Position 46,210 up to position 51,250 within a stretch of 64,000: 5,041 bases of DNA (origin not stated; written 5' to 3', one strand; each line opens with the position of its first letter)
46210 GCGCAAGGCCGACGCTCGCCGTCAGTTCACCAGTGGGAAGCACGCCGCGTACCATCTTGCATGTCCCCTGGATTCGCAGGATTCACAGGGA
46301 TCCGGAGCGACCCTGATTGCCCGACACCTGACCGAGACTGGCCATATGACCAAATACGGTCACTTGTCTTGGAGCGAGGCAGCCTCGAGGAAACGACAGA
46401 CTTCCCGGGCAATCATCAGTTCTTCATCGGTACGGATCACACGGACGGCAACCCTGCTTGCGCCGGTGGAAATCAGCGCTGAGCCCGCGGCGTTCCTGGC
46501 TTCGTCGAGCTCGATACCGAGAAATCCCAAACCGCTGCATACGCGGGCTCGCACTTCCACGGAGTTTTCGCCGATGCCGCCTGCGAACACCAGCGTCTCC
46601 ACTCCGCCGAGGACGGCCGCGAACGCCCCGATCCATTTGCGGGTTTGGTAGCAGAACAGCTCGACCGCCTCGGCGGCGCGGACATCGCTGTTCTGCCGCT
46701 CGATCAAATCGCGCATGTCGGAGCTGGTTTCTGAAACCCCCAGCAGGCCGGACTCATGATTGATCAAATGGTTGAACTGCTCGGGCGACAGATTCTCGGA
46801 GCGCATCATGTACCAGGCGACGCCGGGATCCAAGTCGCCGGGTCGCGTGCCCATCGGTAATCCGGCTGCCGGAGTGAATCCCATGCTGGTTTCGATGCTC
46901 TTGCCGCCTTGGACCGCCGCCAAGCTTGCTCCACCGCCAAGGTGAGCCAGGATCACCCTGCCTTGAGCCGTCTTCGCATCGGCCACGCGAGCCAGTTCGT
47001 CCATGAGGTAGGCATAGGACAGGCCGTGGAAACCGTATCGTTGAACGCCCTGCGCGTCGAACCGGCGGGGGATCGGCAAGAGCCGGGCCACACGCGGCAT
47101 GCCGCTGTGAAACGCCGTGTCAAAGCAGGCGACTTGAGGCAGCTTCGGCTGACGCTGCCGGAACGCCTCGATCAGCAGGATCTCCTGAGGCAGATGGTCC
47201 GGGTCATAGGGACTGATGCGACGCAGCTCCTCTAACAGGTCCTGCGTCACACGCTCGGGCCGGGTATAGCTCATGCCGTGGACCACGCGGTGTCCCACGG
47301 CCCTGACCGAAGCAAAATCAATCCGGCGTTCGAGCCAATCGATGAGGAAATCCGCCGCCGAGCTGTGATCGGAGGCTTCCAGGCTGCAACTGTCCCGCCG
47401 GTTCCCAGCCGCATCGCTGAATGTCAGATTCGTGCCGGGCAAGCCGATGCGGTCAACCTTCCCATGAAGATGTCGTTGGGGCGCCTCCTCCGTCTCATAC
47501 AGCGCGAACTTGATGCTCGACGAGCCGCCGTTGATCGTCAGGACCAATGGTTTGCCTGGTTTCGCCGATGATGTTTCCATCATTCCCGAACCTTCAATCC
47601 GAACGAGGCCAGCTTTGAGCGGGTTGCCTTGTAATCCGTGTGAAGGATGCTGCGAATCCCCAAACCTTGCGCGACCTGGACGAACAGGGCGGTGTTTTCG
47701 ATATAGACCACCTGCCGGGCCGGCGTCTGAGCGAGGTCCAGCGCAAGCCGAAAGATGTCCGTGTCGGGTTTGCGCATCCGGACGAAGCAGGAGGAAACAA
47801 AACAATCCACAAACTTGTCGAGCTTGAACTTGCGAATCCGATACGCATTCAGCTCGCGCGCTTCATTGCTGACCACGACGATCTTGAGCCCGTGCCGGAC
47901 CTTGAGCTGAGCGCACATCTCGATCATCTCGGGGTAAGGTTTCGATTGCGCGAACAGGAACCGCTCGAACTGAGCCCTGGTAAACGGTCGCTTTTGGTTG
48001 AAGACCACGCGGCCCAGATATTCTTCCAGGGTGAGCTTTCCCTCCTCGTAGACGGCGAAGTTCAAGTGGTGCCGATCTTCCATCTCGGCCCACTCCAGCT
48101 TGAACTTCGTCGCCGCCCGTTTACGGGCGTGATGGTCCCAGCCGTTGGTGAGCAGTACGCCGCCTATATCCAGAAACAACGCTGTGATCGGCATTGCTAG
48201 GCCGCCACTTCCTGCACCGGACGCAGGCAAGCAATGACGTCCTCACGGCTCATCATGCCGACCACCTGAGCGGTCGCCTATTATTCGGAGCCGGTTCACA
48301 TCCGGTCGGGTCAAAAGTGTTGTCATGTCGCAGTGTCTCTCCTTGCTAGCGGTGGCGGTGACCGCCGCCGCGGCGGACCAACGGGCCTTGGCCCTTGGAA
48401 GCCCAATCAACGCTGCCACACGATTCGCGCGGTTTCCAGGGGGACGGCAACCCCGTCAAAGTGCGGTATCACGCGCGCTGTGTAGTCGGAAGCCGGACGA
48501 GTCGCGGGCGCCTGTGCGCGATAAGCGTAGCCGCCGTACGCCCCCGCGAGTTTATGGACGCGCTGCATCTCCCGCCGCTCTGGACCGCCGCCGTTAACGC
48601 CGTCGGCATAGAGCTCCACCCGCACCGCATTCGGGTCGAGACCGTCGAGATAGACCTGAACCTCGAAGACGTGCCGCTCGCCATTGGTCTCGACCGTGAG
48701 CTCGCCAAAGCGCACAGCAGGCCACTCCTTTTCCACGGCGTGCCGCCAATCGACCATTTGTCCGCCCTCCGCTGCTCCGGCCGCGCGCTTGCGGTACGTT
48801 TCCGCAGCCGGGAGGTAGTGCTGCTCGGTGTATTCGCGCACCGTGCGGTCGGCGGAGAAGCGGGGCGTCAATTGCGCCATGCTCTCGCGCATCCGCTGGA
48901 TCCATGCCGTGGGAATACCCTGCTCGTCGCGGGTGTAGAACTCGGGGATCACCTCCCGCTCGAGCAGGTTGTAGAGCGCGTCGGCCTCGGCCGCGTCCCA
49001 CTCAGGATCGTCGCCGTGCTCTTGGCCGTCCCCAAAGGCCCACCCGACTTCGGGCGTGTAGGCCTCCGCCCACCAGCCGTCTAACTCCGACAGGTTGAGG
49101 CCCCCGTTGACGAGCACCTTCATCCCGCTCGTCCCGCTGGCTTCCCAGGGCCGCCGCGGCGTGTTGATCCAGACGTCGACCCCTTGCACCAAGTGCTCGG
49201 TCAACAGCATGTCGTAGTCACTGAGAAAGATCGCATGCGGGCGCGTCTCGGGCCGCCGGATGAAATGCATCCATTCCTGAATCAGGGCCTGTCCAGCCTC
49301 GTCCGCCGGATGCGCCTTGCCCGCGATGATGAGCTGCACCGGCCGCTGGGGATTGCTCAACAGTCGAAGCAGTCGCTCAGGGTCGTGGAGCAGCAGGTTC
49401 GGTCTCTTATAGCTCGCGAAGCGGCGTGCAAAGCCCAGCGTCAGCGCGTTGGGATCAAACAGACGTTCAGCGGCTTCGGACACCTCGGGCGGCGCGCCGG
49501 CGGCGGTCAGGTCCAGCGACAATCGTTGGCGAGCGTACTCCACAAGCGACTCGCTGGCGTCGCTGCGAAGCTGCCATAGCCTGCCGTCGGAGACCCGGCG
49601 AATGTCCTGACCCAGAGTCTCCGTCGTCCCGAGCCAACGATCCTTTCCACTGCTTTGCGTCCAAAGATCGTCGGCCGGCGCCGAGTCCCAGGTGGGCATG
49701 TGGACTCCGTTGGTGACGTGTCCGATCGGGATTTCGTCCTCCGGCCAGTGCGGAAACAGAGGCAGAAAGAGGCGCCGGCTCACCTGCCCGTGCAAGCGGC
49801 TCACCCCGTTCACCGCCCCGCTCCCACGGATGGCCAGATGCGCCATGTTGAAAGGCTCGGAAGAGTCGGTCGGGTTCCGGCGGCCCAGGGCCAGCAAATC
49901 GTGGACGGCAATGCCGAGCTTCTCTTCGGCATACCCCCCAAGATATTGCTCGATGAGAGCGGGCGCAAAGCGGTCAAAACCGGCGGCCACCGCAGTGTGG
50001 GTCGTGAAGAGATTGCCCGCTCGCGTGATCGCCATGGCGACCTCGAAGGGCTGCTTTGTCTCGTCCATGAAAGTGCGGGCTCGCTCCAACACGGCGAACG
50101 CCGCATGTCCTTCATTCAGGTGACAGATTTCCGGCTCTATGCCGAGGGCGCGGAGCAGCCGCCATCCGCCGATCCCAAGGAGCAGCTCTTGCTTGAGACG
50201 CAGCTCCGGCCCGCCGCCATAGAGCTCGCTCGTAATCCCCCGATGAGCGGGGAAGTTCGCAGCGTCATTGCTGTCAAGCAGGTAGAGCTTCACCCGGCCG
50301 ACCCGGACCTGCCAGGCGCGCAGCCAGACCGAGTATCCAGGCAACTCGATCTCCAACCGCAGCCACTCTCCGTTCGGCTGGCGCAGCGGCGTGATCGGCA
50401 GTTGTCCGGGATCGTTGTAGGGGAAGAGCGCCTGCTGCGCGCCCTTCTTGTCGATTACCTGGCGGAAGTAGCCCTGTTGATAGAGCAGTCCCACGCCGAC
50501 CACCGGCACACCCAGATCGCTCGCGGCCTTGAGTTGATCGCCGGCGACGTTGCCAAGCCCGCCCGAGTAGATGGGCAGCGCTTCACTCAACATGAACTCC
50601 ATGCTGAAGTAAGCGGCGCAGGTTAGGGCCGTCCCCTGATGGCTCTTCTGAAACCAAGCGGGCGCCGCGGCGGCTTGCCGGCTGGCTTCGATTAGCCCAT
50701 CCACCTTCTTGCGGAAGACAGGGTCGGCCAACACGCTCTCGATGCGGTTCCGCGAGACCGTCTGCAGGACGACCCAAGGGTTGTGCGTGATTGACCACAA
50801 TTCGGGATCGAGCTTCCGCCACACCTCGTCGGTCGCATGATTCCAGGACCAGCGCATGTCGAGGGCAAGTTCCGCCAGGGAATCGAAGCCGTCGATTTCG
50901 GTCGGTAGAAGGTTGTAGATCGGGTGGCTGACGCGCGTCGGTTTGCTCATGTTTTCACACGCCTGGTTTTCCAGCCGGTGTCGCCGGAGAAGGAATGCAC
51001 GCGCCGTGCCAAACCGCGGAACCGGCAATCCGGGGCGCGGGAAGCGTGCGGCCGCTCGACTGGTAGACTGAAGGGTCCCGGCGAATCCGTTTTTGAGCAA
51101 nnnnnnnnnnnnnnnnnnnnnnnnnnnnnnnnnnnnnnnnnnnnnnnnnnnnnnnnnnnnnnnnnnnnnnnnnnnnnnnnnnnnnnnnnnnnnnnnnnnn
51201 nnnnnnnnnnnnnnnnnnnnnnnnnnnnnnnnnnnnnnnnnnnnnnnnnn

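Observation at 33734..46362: Fifth dyad/promoter module heads a 12.6-kb co-directional string: DUF3309, P1B-ATPase, phosphoketolase, PPK2, N-ATPase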

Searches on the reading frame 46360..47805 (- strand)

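Call 12: search_protein_families(library=pfam, proteins=[window:46360-47805:-])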
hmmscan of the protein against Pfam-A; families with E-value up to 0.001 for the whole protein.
window:46360-47805:- (481 aa): 1 family
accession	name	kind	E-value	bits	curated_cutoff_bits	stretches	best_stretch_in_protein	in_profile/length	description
PF00871.23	Acetate_kinase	-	6.6e-113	377.8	22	1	87-467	1-392/392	Acetokinase family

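Call 34: search_protein_families(library=ncbifam, proteins=[window:46360-47583:-])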
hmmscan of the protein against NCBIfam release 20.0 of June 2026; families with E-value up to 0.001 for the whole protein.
window:46360-47583:- (407 aa): 8 families
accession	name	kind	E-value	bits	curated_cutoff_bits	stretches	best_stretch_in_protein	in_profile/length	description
TIGR00016.1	ackA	subfamily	2.4e-111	372.4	293.4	1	12-398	4-403/405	acetate/propionate family kinase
NF005462.0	PRK07058.1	equivalog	6.5e-110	367.8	486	1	12-402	4-393/396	acetate/propionate family kinase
NF009063.0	PRK12397.1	equivalog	7e-99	331.2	659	1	14-398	5-392/404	acetate/propionate family kinase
NF009045.0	PRK12379.1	equivalog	4.5e-89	299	580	1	12-397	5-391/402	propionate kinase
NF005520.0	PRK07157.1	equivalog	3.5e-86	289.8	561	1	14-398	5-397/400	acetate kinase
NF009099.0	PRK12440.1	equivalog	1e-76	258.5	693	1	13-396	5-394/397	acetate/propionate family kinase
NF002834.0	PRK03011.1-5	subfamily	3.6e-23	82.2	222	1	184-354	153-322/357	butyrate kinase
TIGR02707.1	butyr_kinase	equivalog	7.6e-18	64.6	289.1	1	184-342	150-308/351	butyrate kinase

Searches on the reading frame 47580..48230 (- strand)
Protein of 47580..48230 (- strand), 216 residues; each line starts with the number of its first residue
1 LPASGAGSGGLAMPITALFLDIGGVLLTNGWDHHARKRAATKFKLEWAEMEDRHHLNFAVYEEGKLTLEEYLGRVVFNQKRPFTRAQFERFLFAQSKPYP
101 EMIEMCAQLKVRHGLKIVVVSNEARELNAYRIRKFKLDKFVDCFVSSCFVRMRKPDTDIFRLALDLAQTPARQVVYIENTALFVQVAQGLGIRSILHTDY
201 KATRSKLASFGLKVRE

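Call 12: search_protein_families(library=pfam, proteins=[window:47580-48230:-])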
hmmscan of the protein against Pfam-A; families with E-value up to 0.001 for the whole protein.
window:47580-48230:- (216 aa): 2 families
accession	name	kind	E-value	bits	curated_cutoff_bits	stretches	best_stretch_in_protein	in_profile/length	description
PF00702.32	Hydrolase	-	6e-14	53.3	26.4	1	15-179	1-179/191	haloacid dehalogenase-like hydrolase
PF13419.12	HAD_2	-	4.7e-13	50.1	23.8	1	64-195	45-176/178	Haloacid dehalogenase-like hydrolase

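Call 34: search_protein_families(library=ncbifam, proteins=[window:47580-48194:-])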
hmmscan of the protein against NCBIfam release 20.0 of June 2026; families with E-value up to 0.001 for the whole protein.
window:47580-48194:- (204 aa): 19 families
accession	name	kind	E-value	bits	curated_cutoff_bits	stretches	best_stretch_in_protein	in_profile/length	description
TIGR02247.1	HAD-1A3-hyp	subfamily_domain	5.9e-13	49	125.4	1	3-191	2-201/211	epoxide hydrolase N-terminal domain-like phosphatase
TIGR02252.1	DREG-2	subfamily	6e-12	45.8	155.2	1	73-184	92-203/203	HAD hydrolase, REG-2-like, family IA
NF006991.0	PRK09456.1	equivalog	3.7e-11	43.1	295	1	45-190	43-189/199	glucose-1-phosphatase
TIGR02254.1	YjjG_YfnB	equivalog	2.9e-10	40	159.9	1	73-184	85-195/223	YjjG family noncanonical pyrimidine nucleotidase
TIGR02253.1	CTE7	subfamily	2.2e-09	37.4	169.75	1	79-184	88-193/221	TIGR02253 family HAD-type hydrolase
NF006976.0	PRK09449.1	equivalog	8.8e-08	31.9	183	1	84-165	94-173/225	pyrimidine 5'-nucleotidase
TIGR01428.1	HAD_type_II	equivalog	9.2e-07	29.1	125.4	1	85-183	91-188/197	haloacid dehalogenase type II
TIGR01449.2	PGP_bact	equivalog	1.1e-06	28.4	180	1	75-186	75-185/213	phosphoglycolate phosphatase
TIGR01509.1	HAD-SF-IA-v3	subfamily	2.8e-06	27.6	29.4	1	78-184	58-153/154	HAD-IA family hydrolase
NF053830.1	RUBPPhHalo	equivalog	3.5e-06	26.8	330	1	53-189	72-207/234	ribulose-1,5-bisphosphate 5-phosphatase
TIGR02009.1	PGMB-YQAB-SF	subfamily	3.7e-06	27.2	153.35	1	74-181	77-182/186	beta-phosphoglucomutase family hydrolase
TIGR01454.1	AHBA_synth_RP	hypoth_equivalog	4.4e-06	26.5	246.65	1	68-183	60-172/205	AHBA synthesis associated protein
NF009804.0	PRK13288.1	equivalog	1e-05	25.1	218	1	85-161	82-157/215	pyrophosphatase PpaX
TIGR01990.1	bPGM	equivalog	1.1e-05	25.5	189.4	1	84-182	88-183/187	beta-phosphoglucomutase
NF009695.0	PRK13222.1-2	equivalog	3.2e-05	23.5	225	1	63-183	72-191/226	phosphoglycolate phosphatase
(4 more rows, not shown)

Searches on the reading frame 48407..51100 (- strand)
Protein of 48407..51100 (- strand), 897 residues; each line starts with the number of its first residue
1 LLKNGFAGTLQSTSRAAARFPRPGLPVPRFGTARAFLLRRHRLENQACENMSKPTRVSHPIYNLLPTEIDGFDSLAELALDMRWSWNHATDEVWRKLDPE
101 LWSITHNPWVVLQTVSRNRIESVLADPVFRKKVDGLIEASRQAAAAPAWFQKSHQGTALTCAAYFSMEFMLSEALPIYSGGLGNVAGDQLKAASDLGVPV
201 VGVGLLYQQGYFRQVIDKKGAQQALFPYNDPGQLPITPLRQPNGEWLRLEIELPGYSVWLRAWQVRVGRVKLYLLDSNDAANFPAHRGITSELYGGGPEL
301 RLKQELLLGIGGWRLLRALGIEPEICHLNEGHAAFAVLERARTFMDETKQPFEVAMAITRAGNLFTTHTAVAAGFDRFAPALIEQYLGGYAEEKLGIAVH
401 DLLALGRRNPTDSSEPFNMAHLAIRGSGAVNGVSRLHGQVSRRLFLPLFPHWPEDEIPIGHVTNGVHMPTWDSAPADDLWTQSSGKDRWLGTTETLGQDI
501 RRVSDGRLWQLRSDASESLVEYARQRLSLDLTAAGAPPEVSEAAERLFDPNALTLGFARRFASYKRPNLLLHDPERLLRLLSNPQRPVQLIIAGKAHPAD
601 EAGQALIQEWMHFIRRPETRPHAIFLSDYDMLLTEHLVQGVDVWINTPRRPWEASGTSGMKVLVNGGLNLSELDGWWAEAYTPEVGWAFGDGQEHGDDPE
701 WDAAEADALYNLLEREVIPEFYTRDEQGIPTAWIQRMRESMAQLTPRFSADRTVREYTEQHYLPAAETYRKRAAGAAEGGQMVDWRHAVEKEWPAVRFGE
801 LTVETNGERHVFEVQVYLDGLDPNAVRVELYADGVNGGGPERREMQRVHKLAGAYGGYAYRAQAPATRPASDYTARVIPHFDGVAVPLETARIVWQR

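Call 12: search_protein_families(library=pfam, proteins=[window:48407-51100:-])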
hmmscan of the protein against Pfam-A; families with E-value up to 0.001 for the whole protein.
window:48407-51100:- (897 aa): 2 families
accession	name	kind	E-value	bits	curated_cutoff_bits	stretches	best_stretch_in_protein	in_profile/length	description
PF00343.26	Phosphorylase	-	5.8e-31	108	27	1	325-676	219-580/713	Carbohydrate phosphorylase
PF11897.13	DUF3417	-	3.4e-26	92.2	25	1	73-175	6-109/109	Protein of unknown function (DUF3417)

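Call 34: search_protein_families(library=ncbifam, proteins=[window:48407-50950:-])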
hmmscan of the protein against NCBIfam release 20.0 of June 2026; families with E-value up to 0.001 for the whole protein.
window:48407-50950:- (847 aa): 5 families
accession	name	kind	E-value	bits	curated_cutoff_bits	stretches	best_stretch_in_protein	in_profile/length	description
TIGR02094.1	more_P_ylases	subfamily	9.3e-238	790.9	191.7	1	113-714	2-600/600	alpha-glucan family phosphorylase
NF041129.1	maldex_phorlase_Thcocales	equivalog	3.6e-199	663.8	1500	1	22-832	9-808/816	maltodextrin phosphorylase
TIGR02093.1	P_ylase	subfamily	4.7e-28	97.8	552.9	2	276-626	311-671/804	glycogen/starch/alpha-glucan family phosphorylase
NF011561.0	PRK14985.1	equivalog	1.4e-18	66.6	1273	1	273-628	304-666/800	maltodextrin phosphorylase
NF011562.0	PRK14986.1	equivalog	1.5e-12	46.5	1546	1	276-628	317-679/815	glycogen phosphorylase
